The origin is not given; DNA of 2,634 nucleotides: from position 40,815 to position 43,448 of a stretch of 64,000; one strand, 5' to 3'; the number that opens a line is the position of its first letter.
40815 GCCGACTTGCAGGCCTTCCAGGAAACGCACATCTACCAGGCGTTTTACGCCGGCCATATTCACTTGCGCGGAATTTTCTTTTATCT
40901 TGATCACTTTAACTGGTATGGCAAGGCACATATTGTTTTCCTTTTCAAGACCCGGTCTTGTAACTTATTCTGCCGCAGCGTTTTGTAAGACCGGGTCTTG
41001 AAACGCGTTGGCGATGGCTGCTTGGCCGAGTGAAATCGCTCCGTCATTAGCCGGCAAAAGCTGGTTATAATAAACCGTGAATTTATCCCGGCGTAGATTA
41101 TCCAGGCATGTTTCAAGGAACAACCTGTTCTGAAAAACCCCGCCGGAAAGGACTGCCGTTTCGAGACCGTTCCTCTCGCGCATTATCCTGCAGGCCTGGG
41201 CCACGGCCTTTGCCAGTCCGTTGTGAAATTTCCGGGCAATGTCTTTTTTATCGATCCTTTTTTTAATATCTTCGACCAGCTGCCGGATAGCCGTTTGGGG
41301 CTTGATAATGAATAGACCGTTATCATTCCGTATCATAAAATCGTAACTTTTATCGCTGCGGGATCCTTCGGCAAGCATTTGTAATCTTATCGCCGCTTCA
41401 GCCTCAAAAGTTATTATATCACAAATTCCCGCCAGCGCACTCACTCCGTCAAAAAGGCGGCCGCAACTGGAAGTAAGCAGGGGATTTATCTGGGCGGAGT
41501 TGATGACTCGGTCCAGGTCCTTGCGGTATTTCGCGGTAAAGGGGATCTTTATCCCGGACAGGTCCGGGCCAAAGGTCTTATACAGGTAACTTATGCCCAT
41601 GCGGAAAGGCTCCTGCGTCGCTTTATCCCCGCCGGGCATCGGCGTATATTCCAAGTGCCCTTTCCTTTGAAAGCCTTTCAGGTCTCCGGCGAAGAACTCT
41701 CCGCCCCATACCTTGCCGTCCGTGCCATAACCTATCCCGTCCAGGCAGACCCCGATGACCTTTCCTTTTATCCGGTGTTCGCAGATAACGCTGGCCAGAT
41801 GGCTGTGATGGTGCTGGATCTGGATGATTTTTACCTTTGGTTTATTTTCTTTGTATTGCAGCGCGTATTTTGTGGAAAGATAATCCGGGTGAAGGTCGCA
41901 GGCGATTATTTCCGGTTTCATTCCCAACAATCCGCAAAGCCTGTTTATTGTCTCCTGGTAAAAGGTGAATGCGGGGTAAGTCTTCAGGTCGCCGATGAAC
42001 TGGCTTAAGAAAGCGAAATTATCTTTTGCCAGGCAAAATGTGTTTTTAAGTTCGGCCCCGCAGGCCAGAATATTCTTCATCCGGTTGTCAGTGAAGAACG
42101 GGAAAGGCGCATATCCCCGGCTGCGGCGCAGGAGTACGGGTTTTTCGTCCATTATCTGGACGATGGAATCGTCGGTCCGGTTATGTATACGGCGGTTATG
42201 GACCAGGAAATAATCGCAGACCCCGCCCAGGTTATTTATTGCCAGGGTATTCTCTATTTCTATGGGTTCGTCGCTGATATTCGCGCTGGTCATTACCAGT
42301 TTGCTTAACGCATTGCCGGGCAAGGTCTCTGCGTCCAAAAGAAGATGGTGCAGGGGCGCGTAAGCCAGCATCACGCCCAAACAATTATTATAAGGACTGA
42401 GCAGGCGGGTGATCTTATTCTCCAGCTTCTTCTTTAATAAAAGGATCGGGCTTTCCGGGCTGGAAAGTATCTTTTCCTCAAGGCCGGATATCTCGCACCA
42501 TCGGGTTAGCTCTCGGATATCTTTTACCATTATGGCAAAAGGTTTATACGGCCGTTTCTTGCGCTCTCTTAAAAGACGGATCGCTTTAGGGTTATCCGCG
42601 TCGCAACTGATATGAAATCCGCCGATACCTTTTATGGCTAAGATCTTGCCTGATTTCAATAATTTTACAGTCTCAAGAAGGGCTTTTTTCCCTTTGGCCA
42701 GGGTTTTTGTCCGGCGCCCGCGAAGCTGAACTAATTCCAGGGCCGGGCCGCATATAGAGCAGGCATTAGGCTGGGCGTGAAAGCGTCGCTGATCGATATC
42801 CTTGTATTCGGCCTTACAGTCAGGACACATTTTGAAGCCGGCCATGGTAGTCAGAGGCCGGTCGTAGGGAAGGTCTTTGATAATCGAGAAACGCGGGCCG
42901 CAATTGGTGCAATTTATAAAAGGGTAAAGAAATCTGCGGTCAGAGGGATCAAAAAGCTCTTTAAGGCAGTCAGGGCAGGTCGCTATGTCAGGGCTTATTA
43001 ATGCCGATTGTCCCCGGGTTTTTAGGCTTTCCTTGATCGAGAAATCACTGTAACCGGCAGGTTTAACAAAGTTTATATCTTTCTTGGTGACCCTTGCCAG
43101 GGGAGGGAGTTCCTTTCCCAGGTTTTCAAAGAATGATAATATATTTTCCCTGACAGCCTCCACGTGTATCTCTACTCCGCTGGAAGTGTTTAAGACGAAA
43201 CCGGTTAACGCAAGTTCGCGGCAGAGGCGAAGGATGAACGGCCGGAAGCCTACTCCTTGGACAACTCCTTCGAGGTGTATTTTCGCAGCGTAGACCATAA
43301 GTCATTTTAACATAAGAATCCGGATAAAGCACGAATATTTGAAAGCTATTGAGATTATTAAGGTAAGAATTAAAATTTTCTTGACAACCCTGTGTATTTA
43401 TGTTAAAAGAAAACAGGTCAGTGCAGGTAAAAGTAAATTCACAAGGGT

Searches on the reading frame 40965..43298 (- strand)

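Call 7: search_protein_families(library=pfam, proteins=[window:40965-43298:-], max_evalue=0.00001)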
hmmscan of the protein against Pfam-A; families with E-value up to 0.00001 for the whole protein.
window:40965-43298:- (777 aa): 5 families
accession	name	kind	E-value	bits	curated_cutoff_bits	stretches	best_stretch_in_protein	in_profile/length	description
PF22521.2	HypF_C_2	-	4e-78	263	27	1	516-759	1-241/241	Carbamoyltransferase, Kae1-like Domain, second subdomain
PF01300.24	Sua5_yciO_yrdC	-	1.8e-43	148.6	25.1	1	213-393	2-178/178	Telomere recombination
PF17788.7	HypF_C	-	4.5e-34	117.5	23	1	407-507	3-99/99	HypF Kae1-like domain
PF07503.17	zf-HYPF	-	9.4e-33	112.2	23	2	107-140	1-34/34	HypF finger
PF00708.24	Acylphosphatase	-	2e-17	63.6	22.5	1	6-88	2-85/85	Acylphosphatase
